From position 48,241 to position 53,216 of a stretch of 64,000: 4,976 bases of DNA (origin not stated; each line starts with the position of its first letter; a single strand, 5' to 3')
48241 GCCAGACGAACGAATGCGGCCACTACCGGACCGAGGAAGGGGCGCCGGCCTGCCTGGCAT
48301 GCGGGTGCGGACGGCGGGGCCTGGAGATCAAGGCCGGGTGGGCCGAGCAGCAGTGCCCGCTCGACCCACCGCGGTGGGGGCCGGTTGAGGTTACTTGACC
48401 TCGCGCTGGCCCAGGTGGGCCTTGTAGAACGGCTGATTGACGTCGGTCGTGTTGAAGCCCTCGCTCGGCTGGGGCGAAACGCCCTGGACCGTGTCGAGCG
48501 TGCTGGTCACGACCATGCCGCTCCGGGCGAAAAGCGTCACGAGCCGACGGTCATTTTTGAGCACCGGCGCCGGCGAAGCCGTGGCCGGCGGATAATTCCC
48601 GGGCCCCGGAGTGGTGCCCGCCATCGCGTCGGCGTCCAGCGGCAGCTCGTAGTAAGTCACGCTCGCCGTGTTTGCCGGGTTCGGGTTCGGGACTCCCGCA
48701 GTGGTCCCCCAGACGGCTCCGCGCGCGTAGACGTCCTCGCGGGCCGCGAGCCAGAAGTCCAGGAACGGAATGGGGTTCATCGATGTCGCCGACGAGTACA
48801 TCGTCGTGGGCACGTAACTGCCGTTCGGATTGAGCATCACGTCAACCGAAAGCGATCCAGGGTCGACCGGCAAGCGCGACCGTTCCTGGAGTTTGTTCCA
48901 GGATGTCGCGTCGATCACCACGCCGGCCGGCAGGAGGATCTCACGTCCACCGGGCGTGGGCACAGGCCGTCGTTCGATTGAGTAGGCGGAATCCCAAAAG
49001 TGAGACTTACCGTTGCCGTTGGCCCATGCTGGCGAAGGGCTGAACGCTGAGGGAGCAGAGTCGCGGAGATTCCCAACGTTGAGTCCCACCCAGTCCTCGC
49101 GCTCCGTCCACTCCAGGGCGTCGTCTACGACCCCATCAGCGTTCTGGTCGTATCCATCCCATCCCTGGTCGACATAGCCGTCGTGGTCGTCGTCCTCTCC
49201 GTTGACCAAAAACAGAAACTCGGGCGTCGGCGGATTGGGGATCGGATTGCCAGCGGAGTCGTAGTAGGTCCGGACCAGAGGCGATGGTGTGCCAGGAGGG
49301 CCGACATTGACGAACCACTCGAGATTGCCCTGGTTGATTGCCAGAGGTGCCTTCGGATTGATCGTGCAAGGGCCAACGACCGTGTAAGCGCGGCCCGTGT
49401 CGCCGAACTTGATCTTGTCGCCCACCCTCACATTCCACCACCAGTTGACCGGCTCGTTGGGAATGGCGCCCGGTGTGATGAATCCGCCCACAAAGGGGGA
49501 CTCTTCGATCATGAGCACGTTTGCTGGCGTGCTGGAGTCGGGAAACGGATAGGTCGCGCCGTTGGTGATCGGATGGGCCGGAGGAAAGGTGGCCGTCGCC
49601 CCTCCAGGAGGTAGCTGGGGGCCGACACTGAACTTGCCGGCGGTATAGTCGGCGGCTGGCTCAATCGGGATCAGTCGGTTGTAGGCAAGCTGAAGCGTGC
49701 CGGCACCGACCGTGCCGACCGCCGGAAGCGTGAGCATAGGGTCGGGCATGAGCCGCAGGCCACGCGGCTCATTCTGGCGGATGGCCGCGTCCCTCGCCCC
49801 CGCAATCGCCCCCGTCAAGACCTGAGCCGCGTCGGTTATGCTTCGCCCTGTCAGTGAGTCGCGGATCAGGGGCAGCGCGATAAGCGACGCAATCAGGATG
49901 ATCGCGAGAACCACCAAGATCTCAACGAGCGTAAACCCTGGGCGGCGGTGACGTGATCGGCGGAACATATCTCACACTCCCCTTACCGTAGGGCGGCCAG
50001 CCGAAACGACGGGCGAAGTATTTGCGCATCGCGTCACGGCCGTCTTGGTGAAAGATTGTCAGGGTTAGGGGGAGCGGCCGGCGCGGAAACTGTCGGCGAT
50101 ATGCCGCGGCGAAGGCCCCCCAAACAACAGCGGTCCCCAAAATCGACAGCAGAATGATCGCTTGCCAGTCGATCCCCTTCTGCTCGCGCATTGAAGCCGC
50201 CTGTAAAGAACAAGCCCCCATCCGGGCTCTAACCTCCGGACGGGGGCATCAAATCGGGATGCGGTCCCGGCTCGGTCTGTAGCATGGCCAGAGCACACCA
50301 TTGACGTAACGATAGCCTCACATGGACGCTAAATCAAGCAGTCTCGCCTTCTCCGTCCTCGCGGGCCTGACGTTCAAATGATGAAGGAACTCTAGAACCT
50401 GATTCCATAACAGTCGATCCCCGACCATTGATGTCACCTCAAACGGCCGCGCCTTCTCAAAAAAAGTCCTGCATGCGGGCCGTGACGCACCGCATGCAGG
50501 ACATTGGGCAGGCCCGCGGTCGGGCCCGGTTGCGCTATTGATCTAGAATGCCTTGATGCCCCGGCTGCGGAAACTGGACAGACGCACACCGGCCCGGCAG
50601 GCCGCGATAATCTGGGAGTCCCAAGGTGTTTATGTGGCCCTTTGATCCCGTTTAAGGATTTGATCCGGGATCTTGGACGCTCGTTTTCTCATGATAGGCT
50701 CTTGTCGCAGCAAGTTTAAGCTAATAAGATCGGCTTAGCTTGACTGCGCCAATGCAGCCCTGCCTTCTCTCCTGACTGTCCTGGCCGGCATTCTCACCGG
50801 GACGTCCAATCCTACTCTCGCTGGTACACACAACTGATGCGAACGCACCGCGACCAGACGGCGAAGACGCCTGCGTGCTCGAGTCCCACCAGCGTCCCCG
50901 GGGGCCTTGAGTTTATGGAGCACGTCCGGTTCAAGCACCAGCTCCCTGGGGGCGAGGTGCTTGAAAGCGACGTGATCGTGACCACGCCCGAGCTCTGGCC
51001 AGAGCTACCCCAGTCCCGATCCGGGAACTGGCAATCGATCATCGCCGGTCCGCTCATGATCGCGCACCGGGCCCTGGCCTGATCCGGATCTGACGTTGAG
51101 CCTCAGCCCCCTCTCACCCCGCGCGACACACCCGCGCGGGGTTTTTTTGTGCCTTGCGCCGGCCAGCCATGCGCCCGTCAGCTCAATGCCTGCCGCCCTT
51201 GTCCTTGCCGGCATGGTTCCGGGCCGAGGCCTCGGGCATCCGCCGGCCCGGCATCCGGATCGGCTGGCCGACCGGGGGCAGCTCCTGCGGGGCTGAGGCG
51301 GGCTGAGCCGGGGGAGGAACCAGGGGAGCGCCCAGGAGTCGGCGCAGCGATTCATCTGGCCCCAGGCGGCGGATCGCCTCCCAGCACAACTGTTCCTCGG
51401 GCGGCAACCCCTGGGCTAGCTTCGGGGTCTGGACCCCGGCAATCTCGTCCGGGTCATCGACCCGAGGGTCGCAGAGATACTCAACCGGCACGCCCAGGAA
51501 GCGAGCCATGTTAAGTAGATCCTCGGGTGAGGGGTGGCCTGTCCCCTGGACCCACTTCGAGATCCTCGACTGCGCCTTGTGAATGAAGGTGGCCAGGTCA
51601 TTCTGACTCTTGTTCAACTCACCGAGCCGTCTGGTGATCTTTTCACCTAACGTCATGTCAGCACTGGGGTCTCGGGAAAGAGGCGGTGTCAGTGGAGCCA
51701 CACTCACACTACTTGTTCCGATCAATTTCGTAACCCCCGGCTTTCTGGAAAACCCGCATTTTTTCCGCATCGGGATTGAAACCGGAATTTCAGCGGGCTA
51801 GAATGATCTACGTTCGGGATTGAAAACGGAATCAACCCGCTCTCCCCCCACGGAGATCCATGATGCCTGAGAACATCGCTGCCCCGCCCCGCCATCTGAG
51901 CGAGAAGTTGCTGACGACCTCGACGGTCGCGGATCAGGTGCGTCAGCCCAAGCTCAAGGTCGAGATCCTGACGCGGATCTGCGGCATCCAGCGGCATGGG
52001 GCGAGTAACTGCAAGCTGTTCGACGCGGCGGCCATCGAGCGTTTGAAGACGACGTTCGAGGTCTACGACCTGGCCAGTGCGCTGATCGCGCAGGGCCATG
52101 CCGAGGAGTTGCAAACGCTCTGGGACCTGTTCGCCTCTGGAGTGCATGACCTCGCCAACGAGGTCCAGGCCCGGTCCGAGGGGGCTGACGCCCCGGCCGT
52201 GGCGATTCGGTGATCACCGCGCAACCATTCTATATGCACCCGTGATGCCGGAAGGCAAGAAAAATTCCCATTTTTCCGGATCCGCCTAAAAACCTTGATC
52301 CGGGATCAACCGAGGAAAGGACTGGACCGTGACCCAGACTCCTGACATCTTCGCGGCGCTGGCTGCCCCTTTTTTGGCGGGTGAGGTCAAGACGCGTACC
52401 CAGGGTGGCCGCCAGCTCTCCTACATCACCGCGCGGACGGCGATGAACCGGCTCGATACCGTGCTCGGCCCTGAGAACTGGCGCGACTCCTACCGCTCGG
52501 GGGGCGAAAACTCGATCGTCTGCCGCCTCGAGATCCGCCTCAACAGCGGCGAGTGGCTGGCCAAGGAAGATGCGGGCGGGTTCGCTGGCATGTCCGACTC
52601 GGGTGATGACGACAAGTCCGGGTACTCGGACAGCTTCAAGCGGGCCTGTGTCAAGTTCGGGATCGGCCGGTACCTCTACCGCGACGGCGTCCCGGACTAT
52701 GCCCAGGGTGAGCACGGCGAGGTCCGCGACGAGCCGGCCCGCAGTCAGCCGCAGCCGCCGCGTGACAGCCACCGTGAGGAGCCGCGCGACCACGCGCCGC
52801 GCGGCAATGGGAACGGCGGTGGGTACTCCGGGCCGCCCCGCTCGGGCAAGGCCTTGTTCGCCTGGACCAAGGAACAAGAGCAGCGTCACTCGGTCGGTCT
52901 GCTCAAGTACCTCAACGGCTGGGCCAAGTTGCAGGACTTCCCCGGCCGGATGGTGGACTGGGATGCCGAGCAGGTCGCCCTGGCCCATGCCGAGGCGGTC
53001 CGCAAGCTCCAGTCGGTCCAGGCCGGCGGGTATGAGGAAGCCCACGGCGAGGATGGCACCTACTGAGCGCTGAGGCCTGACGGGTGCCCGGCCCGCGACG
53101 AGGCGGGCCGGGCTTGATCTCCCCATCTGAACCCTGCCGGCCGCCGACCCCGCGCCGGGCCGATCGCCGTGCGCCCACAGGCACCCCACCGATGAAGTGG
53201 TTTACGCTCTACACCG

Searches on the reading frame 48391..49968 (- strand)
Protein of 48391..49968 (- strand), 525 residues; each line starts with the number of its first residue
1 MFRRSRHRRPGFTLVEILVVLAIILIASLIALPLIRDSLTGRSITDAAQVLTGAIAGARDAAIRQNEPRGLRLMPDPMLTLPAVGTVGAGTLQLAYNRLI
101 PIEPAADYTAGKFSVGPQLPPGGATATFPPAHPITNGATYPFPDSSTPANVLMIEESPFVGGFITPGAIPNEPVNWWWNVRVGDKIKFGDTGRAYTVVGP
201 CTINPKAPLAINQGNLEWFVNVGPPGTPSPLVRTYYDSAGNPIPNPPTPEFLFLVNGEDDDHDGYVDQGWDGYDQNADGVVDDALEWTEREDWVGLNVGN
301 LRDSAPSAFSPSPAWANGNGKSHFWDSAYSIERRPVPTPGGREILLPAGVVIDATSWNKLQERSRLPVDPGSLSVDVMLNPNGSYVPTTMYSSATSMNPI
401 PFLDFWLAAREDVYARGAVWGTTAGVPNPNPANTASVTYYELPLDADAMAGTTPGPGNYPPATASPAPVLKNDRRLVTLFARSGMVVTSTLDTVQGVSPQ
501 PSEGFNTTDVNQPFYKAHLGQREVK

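Call 30: search_protein_families(library=phrogs, proteins=[window:48391-49968:-], max_evalue=0.00001)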
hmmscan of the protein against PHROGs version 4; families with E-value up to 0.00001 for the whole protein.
window:48391-49968:- (525 aa): 0 families

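Call 60: search_protein_families(library=pfam, proteins=[window:48391-49968:-], max_evalue=0.001)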
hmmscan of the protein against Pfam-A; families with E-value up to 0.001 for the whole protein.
window:48391-49968:- (525 aa): 1 family
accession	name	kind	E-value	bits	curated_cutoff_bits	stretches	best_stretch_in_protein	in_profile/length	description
PF07963.17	N_methyl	-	3.2e-07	30.1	21.2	1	7-32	2-27/27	Prokaryotic N-terminal methylation motif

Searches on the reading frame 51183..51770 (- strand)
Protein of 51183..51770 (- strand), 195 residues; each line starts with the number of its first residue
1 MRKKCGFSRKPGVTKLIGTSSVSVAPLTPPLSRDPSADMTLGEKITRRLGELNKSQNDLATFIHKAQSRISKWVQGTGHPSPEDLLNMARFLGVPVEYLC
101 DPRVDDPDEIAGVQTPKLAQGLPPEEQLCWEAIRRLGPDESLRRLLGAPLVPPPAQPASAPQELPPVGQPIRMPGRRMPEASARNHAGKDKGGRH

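Call 9: search_protein_families(library=pfam, proteins=[window:51183-51770:-], max_evalue=0.01)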
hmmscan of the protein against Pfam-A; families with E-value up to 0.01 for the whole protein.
window:51183-51770:- (195 aa): 3 families
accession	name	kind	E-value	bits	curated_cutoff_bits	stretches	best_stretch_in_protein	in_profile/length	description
PF01381.28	HTH_3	-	5.9e-12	45.9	23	1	48-99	5-55/55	Helix-turn-helix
PF13560.12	HTH_31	-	3.8e-06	27.5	27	1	51-97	12-59/64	Helix-turn-helix domain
PF12844.13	HTH_19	-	0.00033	20.9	30.2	1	42-99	1-58/64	Helix-turn-helix domain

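Call 10: search_protein_families(library=phrogs, proteins=[window:51183-51770:-], max_evalue=0.01)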
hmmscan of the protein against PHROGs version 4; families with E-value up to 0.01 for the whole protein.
window:51183-51770:- (195 aa): 13 families
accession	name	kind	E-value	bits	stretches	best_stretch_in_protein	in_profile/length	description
phrog_8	-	transcription regulation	3.9e-12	47.3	1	37-105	73-141/346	transcriptional regulator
phrog_4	-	transcription regulation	5.5e-11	43.1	1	39-100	135-192/400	transcriptional repressor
phrog_3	-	transcription regulation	4.6e-08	34.2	1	38-107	86-153/430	transcriptional repressor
phrog_2439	-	transcription regulation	2.1e-06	27.8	1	42-103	9-70/367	transcriptional regulator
phrog_2967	-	transcription regulation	5.4e-06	27.1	1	40-107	10-77/225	transcriptional regulator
phrog_2328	-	transcription regulation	2.3e-05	25.2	1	40-108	15-83/128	transcriptional repressor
phrog_1373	-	transcription regulation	0.00021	22.3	1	41-99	64-122/166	transcriptional regulator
phrog_5301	-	transcription regulation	0.00032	21.9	1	54-140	21-110/132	transcriptional repressor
phrog_638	-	transcription regulation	0.00088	20.1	1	54-97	18-61/145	transcriptional regulator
phrog_2339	-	DNA, RNA and nucleotide metabolism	0.00098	20.1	1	40-98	25-84/98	HTH DNA binding protein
phrog_3949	-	transcription regulation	0.0034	18.4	1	41-135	13-109/161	transcriptional repressor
phrog_4583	-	transcription regulation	0.0035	18.3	1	40-102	10-72/81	transcriptional repressor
phrog_3037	-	transcription regulation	0.006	17.4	1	43-107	16-82/189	transcriptional repressor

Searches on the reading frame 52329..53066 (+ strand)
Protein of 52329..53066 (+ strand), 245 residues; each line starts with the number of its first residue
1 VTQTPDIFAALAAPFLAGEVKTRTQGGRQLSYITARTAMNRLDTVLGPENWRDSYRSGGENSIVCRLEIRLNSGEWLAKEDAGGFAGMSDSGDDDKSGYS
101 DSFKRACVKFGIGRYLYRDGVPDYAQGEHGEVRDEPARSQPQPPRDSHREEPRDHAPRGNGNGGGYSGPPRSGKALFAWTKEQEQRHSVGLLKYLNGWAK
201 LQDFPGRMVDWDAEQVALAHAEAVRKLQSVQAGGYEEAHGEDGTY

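Call 9: search_protein_families(library=pfam, proteins=[window:52329-53066:+], max_evalue=0.01)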
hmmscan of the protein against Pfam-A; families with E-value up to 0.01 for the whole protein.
window:52329-53066:+ (245 aa): 1 family
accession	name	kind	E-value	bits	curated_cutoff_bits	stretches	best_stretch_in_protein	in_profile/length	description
PF04098.21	Rad52_Rad22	-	3.2e-10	40.6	20.3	1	7-118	5-136/153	Rad52/22 family double-strand break repair protein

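Call 10: search_protein_families(library=phrogs, proteins=[window:52329-53066:+], max_evalue=0.01)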
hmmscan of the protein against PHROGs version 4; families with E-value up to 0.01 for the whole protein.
window:52329-53066:+ (245 aa): 3 families
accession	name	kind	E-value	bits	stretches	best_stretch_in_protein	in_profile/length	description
phrog_1097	-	DNA, RNA and nucleotide metabolism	9e-23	82.4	1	29-118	35-120/251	Erf-like ssDNA annealing protein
phrog_14970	-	unknown function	1.4e-15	59.2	1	24-118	23-113/230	-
phrog_20575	-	unknown function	3.7e-08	34.2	1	29-83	34-88/91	-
